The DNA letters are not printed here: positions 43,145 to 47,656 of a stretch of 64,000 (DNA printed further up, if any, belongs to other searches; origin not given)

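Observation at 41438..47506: A 2022-aa modular giant protein with no assignable domains.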

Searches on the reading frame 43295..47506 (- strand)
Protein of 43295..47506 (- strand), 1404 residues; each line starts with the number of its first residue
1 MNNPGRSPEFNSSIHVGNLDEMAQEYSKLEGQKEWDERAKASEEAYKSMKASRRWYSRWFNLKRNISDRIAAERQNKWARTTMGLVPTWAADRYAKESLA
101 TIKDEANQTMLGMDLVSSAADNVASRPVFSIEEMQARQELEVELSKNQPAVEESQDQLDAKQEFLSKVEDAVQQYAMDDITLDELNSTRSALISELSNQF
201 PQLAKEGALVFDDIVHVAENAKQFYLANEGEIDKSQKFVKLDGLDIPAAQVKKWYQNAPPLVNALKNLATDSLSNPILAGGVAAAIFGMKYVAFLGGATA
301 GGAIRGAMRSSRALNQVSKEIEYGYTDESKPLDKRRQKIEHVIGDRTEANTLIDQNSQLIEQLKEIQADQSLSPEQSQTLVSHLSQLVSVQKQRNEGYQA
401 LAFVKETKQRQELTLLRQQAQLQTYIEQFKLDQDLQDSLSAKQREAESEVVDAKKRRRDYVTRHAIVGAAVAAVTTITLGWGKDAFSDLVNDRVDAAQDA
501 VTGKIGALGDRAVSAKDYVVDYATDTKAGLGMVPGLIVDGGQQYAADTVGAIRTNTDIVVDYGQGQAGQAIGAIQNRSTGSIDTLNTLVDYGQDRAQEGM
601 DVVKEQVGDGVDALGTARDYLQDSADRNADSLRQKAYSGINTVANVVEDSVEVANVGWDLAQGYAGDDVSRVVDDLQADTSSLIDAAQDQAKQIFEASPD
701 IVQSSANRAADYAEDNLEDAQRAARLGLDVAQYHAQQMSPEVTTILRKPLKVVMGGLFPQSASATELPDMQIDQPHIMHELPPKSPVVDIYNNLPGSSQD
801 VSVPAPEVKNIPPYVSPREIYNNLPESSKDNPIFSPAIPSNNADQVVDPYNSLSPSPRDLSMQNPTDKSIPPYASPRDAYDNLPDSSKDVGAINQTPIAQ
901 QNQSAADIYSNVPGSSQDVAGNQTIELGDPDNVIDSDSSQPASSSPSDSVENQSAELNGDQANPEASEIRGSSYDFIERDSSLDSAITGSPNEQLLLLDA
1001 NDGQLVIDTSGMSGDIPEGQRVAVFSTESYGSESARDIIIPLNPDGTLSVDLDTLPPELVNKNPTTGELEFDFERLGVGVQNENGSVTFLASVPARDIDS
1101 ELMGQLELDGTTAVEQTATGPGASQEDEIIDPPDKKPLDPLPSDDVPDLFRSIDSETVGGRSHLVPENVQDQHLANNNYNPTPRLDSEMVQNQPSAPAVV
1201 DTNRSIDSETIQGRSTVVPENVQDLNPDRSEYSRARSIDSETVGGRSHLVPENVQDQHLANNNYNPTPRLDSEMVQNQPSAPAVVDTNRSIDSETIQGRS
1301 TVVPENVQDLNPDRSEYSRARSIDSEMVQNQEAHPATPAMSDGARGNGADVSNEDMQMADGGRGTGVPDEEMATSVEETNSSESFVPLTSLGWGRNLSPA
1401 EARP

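Call 13: find_homologous_proteins(query=window:43295-47506:-, max_evalue=0.001)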
Query seq(1404 aa): 8000 candidates shared short words with the query, none scored E <= 0.001.

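Call 36: search_protein_representatives(protein=window:43907-47506:-)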
Query: 1200 residues. Proteins with E-value up to 0.001 (for the whole library): 2; up to 1e-10: 0; up to 1e-30: 0. The best 2 are listed.
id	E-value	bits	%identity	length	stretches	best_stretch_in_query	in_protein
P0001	1.7e-06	43.2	26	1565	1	153-496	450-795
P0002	5.0e-05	38.3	26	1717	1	153-362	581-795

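Call 39: search_protein_families(library=pfam, proteins=[P0001, P0002], max_evalue=0.1)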
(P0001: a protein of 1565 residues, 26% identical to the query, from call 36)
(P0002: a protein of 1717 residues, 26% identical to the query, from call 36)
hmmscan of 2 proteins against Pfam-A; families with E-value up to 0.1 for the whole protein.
P0001 (1565 aa): 0 families

P0002 (1717 aa): 1 family
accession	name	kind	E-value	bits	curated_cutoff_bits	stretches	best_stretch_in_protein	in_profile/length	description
PF11463.14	R-HINP1I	-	0.056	13.4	25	0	1339-1435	59-166/208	R.HinP1I restriction endonuclease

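Call 44: find_encoding_contigs(protein=P0001, flank=10000, max_places=3)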
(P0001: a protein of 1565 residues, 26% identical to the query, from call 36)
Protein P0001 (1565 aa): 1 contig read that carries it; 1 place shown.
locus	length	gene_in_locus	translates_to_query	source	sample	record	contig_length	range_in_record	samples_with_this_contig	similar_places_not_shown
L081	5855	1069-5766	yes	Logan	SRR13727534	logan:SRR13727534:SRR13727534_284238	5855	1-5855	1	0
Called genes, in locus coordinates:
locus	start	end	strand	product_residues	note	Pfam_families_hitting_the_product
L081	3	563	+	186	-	?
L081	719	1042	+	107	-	PF18908:DUF5663 (weak)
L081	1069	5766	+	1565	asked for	-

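Call 45: find_encoding_contigs(protein=P0002, flank=10000, max_places=3)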
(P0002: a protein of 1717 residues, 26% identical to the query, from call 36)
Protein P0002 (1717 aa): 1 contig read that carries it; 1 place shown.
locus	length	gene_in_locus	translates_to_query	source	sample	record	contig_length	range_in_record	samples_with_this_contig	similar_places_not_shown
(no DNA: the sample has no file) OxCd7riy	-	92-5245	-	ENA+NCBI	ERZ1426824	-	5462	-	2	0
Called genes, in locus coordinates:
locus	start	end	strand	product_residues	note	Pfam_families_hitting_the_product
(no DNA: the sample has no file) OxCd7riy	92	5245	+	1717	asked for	-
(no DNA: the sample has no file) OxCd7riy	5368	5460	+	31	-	?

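Call 54: find_related_loci(query=A2, collection=metagenome_contigs, flank=6000)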
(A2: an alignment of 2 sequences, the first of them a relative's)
Query A2 (1565 aa) in metagenome_contigs; peptide patterns used: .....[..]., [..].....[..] (x = any residue, [..] = any of these).
160 stretches matched a pattern; 1 encode a relative of the query (tblastn E <= 1e-3); 1 distinct loci.
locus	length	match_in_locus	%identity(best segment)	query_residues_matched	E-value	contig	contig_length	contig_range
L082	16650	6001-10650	50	41-1565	0e+0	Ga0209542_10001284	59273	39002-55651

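Call 73: search_protein_families(library=pfam, proteins=[L082:5965-10653:+], max_evalue=0.1)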
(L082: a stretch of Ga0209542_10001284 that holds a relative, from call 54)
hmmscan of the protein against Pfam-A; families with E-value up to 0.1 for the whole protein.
L082:5965-10653:+ (1562 aa): 0 families

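Call 95: find_related_loci(query=A7, collection=viral_contigs, flank=5000)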
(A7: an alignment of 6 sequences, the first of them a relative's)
Query A7 (531 aa) in viral_contigs; peptide patterns used: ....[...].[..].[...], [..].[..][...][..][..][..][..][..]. (x = any residue, [..] = any of these).
103 stretches matched a pattern, but none encodes a relative of the query by tblastn (E <= 1e-3).

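Call 98: search_solved_structures(query=P0001, max_evalue=1)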
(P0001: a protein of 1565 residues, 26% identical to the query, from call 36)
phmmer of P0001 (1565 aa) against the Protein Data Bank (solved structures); distinct sequences matched with E-value up to 1: 1.
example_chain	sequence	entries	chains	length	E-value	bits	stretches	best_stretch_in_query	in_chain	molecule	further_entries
1qwj_A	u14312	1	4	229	0.23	12.2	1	173-222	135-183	cytidine monophospho-N-acetylneuraminic acid synthetase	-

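Call 99: search_protein_families(library=ncbifam, proteins=[P0001], max_evalue=0.1)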
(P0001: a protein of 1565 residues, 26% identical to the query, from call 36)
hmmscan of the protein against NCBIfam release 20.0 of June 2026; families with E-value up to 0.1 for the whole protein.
P0001 (1565 aa): 3 families
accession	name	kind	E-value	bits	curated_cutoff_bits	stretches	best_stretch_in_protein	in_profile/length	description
NF033876.2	flagella_HExxH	equivalog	0.018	14.5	205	1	1264-1355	61-146/384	flagellinolysin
NF033679.1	DNRLRE_dom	domain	0.043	13.9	34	1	935-1009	19-94/164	DNRLRE domain-containing protein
TIGR04526.1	predic_Ig_block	subfamily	0.09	11.7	150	1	254-466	57-251/693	putative immunoglobulin-blocking virulence protein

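Call 101: predict_structure(protein=window:44057-47506:-)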
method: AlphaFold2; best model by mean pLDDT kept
length: 1150 residues; sequences in the alignment: 1
mean_pLDDT: 39.2   pTM: 0.26
mean pLDDT of the five models: 39.2, 34.8, 34.2, 33.5, 29.4
residues with pLDDT >= 90: 0; 70-90: 1; 50-70: 138; < 50: 1011
segments of 3 or more residues with pLDDT < 50: 1-27, 41-43, 45-138, 146-151, 220-225, 227-352, 398-405, 407-409, 415-426, 430-433, 435-439, 441-444, 446-448, 453-586, 609-1131, 1134-1150
pLDDT, mean of each block of 10 residues (from residue 1): 29 30 43 50 43 40 39 39 36 38 39 32 35 47 49 55 62 52 67 64 56 52 48 45 43 43 38 36 35 35 34 33 37 41 43 52 54 55 54 50 47 47 46 47 48 44 35 35 42 43 40 34 28 29 33 35 42 42 51 51 48 43 41 39 37 39 40 40 39 39 36 39 40 41 38 36 28 31 33 28 31 39 41 32 29 28 29 33 32 29 28 31 33 30 31 27 31 27 28 32 36 38 43 41 43 44 41 39 36 31 30 26 29 38 33
secondary structure, 60 per line:
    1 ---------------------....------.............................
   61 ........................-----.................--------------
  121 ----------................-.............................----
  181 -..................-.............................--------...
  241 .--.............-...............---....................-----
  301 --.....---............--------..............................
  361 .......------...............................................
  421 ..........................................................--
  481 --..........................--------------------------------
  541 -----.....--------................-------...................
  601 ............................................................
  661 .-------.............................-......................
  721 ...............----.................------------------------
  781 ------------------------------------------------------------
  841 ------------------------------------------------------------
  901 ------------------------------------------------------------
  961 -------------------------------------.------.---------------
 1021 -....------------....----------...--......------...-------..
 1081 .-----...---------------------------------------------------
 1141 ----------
elements in order (helices of 4 or more, strands of 3 or more residues): H22-25 H32-84 H90-106 H131-146 H148-176 H182-199 H201-229 E238-241 E244-247 H248-256 H258-272 H276-295 H303-307 H311-322 H331-367 H374-478 H483-508 H546-550 H559-574 H582-661 H669-697 H699-735 H740-756 E1022-1025 E1038-1041 E1060-1062 E1069-1071 E1079-1081 E1087-1089

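Call 114: search_solved_structures(query=A7, max_evalue=1)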
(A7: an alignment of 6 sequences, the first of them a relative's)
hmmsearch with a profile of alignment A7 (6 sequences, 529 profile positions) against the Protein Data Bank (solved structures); distinct sequences matched with E-value up to 1: 0.

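Call 116: search_solved_structures(query=A8, max_evalue=1)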
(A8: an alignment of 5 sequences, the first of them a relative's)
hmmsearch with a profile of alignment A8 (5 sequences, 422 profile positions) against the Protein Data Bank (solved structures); distinct sequences matched with E-value up to 1: 7.
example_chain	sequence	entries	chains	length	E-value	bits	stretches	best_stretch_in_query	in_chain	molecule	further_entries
7ane_x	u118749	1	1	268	0.097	14.9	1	295-330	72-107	Putative superoxide dismutase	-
9fw5_A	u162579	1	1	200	0.41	12.8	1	76-129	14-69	Retroaldolase 17 (RAD17)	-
6jn1_A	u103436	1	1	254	0.75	11.9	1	29-119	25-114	Peptidase M23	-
6jn0_A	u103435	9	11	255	0.75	11.9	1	29-119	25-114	Peptidase M23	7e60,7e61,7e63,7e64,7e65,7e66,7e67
6jn7_A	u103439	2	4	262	0.78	11.9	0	29-119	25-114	Peptidase M23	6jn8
6jmz_A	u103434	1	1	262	0.78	11.9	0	29-119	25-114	Peptidase M23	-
6jmx_A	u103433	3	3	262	0.78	11.9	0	29-119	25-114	Peptidase M23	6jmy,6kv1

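Call 117: search_protein_families(library=pfam, alignment_id=A8, max_evalue=1)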
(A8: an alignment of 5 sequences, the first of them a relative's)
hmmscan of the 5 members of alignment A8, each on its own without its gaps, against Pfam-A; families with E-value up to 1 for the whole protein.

A. member 1, L081:4519-5763:+ (415 aa): 1 family
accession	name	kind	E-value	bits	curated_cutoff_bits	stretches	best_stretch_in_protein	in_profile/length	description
PF24218.1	DUF7437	-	0.066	13.4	27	1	310-332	11-33/66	Family of unknown function (DUF7437)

B. families by the number of members that match (of 5 scanned): 5 families
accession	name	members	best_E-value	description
PF16801.10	MSL1_dimer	1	0.056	Dimerisation domain of Male-specific-Lethal 1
PF24218.1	DUF7437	1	0.066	Family of unknown function (DUF7437)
PF04079.22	SMC_ScpB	1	0.15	Segregation and condensation complex subunit ScpB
PF01988.24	VIT1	1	0.16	VIT family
PF18645.6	DUF5631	1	0.22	Family of unknown function (DUF5631)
